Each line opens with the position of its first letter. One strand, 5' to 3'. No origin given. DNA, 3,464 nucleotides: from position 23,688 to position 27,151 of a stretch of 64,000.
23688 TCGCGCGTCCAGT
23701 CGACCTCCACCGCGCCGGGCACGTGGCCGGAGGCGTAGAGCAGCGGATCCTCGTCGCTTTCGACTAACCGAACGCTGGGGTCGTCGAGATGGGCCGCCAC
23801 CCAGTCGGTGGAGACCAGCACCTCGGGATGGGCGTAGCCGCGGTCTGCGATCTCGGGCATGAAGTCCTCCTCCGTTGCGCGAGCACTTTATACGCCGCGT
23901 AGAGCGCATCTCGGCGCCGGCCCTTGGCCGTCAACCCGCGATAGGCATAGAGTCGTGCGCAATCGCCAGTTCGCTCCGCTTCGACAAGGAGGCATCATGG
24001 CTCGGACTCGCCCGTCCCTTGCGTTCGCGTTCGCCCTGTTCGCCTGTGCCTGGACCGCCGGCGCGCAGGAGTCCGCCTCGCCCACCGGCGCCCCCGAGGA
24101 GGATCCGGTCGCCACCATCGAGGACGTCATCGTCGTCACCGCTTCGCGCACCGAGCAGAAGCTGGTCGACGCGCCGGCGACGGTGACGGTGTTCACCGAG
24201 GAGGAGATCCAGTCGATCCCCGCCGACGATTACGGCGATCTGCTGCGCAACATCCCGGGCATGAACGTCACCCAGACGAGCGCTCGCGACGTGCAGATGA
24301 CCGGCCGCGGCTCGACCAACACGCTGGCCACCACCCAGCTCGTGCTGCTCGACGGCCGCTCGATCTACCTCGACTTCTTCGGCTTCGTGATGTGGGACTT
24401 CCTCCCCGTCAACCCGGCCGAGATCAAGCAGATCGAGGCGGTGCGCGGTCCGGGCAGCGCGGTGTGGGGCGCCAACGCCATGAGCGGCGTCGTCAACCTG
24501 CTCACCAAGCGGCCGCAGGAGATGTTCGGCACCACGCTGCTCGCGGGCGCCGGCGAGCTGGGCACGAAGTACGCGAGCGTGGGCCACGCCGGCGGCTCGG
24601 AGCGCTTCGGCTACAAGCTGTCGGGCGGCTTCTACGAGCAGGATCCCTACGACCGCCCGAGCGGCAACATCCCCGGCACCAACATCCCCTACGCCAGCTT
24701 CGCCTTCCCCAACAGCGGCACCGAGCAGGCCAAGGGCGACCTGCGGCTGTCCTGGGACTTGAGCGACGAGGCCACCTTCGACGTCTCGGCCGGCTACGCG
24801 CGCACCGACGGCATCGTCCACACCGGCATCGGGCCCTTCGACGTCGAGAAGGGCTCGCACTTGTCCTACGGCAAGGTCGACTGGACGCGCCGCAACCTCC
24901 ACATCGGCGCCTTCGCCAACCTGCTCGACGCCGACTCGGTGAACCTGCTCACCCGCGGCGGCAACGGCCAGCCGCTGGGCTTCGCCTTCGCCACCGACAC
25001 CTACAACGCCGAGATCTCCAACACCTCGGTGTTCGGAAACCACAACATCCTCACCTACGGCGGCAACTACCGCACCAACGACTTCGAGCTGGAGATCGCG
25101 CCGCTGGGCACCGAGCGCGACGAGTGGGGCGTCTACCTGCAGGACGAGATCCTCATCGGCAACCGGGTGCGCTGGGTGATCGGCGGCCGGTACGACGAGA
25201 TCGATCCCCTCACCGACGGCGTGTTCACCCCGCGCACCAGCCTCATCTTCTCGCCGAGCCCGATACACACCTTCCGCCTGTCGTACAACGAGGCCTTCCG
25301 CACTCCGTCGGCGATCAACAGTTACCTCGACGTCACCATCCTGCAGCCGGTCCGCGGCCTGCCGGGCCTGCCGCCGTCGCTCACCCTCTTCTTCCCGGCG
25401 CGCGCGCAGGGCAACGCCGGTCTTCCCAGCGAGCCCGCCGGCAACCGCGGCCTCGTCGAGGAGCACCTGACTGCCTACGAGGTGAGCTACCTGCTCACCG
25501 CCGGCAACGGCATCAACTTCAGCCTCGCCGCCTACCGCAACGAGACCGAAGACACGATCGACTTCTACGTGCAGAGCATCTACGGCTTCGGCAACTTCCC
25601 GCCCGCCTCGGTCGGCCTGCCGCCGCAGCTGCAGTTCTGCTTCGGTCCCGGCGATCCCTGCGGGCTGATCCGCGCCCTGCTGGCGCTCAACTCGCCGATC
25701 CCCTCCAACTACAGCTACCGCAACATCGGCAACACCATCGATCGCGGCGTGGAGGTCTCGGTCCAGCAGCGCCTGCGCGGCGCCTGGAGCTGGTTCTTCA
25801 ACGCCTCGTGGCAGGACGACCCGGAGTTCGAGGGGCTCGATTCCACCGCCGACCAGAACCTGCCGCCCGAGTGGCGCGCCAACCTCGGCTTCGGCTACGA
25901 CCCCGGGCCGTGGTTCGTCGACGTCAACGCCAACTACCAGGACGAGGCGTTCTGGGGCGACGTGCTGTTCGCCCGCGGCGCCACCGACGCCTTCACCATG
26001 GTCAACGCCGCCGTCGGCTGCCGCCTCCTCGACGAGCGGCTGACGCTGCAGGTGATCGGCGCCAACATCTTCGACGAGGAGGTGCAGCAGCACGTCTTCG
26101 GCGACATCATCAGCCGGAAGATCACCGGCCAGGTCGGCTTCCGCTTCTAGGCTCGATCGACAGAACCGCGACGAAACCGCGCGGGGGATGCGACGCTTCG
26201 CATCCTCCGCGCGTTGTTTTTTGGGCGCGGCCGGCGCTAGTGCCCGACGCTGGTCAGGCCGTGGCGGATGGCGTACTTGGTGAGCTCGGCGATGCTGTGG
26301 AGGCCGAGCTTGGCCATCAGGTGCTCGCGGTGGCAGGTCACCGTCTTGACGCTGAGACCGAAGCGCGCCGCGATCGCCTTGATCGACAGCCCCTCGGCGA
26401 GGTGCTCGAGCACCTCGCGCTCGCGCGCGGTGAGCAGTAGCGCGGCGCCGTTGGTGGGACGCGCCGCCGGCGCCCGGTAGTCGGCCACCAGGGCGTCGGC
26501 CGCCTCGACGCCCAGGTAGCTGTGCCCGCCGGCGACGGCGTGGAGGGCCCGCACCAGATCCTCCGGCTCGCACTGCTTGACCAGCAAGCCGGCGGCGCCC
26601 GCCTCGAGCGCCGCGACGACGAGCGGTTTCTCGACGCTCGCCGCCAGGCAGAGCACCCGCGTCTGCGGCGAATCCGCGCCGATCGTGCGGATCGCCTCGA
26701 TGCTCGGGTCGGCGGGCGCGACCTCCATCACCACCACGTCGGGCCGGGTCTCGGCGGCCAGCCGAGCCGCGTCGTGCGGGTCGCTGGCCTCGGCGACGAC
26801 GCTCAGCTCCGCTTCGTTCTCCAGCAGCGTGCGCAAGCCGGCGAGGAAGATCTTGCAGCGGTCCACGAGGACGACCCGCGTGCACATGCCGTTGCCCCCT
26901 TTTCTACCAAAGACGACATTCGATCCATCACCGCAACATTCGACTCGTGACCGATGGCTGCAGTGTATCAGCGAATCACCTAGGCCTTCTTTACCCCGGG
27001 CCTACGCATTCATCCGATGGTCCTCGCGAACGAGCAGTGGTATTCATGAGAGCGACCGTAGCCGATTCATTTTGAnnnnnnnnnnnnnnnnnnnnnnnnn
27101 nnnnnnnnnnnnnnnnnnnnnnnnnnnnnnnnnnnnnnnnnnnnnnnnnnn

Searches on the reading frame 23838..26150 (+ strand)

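Call 112: search_protein_families(library=pfam, proteins=[window:23838-26150:+], max_evalue=0.00001)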
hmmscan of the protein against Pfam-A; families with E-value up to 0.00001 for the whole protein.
window:23838-26150:+ (770 aa): 3 families
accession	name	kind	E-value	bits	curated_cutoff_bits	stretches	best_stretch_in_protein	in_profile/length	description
PF00593.30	TonB_dep_Rec_b-barrel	-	6.4e-37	128.9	27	1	259-739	15-431/436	TonB dependent receptor-like, beta-barrel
PF07715.20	Plug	-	6.3e-18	65.7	23.9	1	109-218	2-107/107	TonB-dependent Receptor Plug Domain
PF14905.12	OMP_b-brl_3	-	2.7e-10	40.3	27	1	535-751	209-380/408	Outer membrane protein beta-barrel family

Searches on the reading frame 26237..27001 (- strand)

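Call 112: search_protein_families(library=pfam, proteins=[window:26237-27001:-], max_evalue=0.00001)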
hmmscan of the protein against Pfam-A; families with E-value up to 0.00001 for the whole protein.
window:26237-27001:- (254 aa): 2 families
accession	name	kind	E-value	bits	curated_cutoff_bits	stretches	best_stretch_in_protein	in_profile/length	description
PF00196.25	GerE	-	1.5e-17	63.4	23.5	1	190-244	3-57/57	Bacterial regulatory proteins, luxR family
PF00072.30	Response_reg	-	4.3e-15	56.3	30.2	1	43-153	1-110/111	Response regulator receiver domain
